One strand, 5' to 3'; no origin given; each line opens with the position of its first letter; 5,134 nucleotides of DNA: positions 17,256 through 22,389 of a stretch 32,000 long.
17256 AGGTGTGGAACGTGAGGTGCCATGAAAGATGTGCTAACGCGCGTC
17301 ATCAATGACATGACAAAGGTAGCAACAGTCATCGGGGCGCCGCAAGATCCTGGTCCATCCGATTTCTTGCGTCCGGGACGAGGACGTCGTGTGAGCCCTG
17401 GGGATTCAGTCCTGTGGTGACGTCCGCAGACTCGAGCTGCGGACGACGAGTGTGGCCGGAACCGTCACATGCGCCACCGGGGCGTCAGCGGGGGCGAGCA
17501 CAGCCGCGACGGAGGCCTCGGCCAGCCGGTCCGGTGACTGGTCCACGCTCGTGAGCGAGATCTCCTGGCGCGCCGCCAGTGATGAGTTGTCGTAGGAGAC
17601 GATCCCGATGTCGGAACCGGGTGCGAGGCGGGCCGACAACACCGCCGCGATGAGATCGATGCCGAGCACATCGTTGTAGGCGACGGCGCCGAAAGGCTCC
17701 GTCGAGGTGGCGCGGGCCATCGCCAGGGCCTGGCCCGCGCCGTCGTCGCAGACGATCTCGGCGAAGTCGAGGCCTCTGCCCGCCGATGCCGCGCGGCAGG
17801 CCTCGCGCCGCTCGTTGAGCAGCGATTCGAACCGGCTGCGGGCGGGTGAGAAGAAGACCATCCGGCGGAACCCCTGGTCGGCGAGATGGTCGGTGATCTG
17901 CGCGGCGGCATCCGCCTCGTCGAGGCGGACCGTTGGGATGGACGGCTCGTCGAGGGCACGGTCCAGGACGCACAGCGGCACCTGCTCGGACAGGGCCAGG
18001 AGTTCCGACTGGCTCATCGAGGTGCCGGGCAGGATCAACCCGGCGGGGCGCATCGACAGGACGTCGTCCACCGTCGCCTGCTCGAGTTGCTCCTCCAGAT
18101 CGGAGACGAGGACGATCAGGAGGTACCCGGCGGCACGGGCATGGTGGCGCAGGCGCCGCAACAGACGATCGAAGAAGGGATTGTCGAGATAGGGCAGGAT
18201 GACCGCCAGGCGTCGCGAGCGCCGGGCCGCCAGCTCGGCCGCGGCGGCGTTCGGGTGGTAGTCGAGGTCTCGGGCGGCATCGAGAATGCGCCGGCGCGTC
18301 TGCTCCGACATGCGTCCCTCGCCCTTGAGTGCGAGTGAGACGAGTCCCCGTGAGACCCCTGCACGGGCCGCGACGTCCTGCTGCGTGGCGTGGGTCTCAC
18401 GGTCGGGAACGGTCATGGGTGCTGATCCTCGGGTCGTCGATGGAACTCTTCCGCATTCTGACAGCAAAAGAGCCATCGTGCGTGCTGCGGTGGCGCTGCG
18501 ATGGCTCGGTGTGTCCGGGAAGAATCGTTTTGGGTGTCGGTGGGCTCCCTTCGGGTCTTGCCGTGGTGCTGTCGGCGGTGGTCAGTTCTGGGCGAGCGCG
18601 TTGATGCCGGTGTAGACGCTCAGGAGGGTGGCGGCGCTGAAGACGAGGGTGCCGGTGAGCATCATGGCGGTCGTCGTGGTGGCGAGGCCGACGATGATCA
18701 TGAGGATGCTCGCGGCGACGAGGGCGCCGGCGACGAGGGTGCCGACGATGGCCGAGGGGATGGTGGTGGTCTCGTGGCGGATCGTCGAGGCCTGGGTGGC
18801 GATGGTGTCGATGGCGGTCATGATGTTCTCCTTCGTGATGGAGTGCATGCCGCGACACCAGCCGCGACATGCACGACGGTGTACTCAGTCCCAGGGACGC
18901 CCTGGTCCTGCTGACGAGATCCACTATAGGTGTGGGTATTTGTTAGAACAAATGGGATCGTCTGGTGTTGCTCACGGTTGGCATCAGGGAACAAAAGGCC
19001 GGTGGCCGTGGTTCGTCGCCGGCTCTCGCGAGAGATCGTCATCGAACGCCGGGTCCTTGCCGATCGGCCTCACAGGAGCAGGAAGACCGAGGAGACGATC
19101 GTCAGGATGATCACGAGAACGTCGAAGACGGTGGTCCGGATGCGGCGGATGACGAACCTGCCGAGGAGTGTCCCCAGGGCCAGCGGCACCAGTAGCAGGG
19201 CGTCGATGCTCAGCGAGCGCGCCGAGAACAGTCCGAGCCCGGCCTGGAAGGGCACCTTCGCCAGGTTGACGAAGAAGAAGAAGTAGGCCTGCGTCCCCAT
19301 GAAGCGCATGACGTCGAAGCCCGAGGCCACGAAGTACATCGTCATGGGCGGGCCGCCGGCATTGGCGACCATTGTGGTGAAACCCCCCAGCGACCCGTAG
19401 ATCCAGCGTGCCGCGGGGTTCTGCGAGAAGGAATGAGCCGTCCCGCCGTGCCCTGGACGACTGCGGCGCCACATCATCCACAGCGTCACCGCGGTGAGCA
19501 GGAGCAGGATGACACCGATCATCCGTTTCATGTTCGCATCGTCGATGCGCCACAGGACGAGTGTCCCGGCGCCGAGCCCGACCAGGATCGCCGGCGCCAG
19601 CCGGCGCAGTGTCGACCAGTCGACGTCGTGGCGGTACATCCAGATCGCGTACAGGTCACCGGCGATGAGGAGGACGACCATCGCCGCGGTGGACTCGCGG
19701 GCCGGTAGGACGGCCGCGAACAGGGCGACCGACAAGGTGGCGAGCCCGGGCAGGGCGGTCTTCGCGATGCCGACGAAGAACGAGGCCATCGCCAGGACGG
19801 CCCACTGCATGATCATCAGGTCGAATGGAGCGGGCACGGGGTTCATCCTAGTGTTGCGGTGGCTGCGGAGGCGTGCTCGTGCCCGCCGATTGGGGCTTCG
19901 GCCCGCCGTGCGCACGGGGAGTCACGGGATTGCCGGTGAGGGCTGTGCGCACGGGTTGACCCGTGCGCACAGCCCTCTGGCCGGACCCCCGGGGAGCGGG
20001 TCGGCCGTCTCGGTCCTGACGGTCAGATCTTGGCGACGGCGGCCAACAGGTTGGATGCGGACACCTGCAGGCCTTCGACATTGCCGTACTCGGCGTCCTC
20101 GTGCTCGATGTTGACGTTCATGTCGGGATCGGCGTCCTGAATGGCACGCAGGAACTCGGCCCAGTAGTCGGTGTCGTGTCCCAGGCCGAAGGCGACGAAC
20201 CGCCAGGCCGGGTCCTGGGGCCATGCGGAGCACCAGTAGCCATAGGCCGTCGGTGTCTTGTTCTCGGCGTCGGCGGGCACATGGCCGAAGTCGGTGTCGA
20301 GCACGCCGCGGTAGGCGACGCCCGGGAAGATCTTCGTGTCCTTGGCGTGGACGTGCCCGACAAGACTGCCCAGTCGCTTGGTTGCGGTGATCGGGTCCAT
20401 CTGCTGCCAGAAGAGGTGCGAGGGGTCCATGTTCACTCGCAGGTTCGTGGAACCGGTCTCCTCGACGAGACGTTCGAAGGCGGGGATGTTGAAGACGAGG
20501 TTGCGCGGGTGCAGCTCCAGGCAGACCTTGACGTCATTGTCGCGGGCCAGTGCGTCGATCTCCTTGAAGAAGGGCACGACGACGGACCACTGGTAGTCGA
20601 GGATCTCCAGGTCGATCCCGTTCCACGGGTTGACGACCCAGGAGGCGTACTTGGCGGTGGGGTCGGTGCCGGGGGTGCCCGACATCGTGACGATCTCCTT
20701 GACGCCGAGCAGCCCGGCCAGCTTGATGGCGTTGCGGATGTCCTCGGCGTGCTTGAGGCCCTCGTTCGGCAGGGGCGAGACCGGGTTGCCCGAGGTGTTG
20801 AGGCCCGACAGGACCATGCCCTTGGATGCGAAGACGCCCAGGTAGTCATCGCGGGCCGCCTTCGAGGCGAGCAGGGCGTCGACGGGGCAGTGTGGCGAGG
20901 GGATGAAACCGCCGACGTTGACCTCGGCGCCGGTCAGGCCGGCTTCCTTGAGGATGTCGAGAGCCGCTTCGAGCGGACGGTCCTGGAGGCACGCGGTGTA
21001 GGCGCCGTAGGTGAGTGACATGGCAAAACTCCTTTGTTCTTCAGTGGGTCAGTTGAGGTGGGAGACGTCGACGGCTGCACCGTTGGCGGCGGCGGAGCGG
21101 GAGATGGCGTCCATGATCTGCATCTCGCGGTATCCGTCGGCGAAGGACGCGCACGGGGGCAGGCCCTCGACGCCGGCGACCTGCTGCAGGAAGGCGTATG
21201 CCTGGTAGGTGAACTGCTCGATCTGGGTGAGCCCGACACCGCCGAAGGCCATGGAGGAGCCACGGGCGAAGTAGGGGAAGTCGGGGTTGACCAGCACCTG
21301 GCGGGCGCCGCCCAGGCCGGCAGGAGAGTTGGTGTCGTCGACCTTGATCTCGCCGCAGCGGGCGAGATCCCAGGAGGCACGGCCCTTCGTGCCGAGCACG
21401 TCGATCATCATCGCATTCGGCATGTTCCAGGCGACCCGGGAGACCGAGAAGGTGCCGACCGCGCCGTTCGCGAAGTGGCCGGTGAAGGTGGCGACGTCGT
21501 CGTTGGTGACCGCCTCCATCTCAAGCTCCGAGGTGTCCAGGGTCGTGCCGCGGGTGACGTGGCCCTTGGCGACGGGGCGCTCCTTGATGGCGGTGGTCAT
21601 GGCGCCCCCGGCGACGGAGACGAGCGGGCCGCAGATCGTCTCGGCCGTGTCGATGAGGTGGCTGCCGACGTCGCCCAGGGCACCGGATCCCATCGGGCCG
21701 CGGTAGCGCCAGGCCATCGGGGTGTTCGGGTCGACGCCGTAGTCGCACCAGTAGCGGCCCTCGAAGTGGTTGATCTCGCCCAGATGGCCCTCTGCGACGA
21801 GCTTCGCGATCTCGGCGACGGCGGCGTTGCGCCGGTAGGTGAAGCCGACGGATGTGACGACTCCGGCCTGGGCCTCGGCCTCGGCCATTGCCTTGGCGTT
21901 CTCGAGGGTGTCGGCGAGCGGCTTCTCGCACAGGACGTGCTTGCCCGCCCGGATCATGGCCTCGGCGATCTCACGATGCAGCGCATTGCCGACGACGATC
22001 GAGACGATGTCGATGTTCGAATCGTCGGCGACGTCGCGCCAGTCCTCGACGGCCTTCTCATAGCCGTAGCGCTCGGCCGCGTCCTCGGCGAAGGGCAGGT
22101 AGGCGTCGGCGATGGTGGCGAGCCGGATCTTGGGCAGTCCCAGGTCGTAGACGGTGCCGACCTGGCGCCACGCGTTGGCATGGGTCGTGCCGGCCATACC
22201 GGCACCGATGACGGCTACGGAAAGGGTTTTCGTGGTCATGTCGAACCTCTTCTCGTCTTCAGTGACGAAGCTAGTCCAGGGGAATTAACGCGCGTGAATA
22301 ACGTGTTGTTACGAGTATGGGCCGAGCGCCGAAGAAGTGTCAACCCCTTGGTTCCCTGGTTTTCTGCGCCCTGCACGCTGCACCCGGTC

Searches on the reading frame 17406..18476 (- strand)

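Call 30: search_protein_families(library=pfam, proteins=[window:17406-18476:-], max_evalue=0.00001)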
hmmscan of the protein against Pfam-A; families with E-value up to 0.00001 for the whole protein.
window:17406-18476:- (356 aa): 3 families
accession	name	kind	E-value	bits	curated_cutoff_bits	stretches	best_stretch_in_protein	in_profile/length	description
PF13377.12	Peripla_BP_3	-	1.4e-21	77.7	26.5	1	195-349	1-167/167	Periplasmic binding protein-like domain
PF00532.27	Peripla_BP_1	-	1.2e-19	71.3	22.2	1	89-274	3-196/281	Periplasmic binding proteins and sugar binding domain of LacI family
PF00356.27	LacI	-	2.5e-12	46.8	27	1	33-76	3-46/46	Bacterial regulatory proteins, lacI family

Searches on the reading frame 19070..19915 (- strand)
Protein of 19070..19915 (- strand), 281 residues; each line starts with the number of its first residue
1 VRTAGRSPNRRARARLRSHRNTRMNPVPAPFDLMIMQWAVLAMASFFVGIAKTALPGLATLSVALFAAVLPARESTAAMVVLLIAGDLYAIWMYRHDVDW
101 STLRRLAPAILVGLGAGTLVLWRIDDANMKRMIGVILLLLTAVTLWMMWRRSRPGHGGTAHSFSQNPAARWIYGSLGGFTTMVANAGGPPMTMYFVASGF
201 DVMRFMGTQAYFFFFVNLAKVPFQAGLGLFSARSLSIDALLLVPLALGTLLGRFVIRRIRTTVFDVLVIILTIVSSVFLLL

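Call 30: search_protein_families(library=pfam, proteins=[window:19070-19915:-], max_evalue=0.00001)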
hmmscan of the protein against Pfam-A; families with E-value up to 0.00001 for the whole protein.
window:19070-19915:- (281 aa): 1 family
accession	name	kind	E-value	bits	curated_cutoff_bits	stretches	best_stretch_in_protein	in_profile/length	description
PF01925.25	TauE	-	2e-28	100.1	32.6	1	41-278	1-236/237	Sulfite exporter TauE/SafE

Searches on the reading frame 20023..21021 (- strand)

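Call 30: search_protein_families(library=pfam, proteins=[window:20023-21021:-], max_evalue=0.00001)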
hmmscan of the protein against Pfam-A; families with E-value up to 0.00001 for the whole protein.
window:20023-21021:- (332 aa): 1 family
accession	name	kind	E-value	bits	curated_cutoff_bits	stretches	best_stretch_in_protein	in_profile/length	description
PF01261.30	AP_endonuc_2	-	1e-23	84.8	31.1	1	22-318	2-243/249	Xylose isomerase-like TIM barrel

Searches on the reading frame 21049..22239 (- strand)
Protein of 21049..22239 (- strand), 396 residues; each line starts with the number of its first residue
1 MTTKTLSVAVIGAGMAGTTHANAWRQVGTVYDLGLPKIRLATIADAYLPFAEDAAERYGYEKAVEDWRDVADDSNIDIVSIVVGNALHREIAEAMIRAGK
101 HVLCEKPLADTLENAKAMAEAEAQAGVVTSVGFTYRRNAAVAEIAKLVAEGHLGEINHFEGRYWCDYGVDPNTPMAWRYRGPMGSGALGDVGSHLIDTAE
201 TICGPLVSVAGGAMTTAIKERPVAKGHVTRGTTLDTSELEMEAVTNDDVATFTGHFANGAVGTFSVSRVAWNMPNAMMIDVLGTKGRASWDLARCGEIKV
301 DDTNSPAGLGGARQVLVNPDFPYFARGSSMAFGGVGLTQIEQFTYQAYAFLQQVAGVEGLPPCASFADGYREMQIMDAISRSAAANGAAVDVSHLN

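Call 30: search_protein_families(library=pfam, proteins=[window:21049-22239:-], max_evalue=0.00001)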
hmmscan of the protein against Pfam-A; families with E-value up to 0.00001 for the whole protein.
window:21049-22239:- (396 aa): 3 families
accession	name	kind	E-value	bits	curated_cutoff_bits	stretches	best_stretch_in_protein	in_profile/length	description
PF01408.29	GFO_IDH_MocA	-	6.9e-29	101.4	24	1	7-133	2-120/120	Oxidoreductase family, NAD-binding Rossmann fold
PF22725.1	GFO_IDH_MocA_C3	-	2e-24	86.4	27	1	142-288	2-123/124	GFO/IDH/MocA C-terminal domain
PF02894.22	GFO_IDH_MocA_C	-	3.2e-16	60.2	22.9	1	146-301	2-134/218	Oxidoreductase family, C-terminal alpha/beta domain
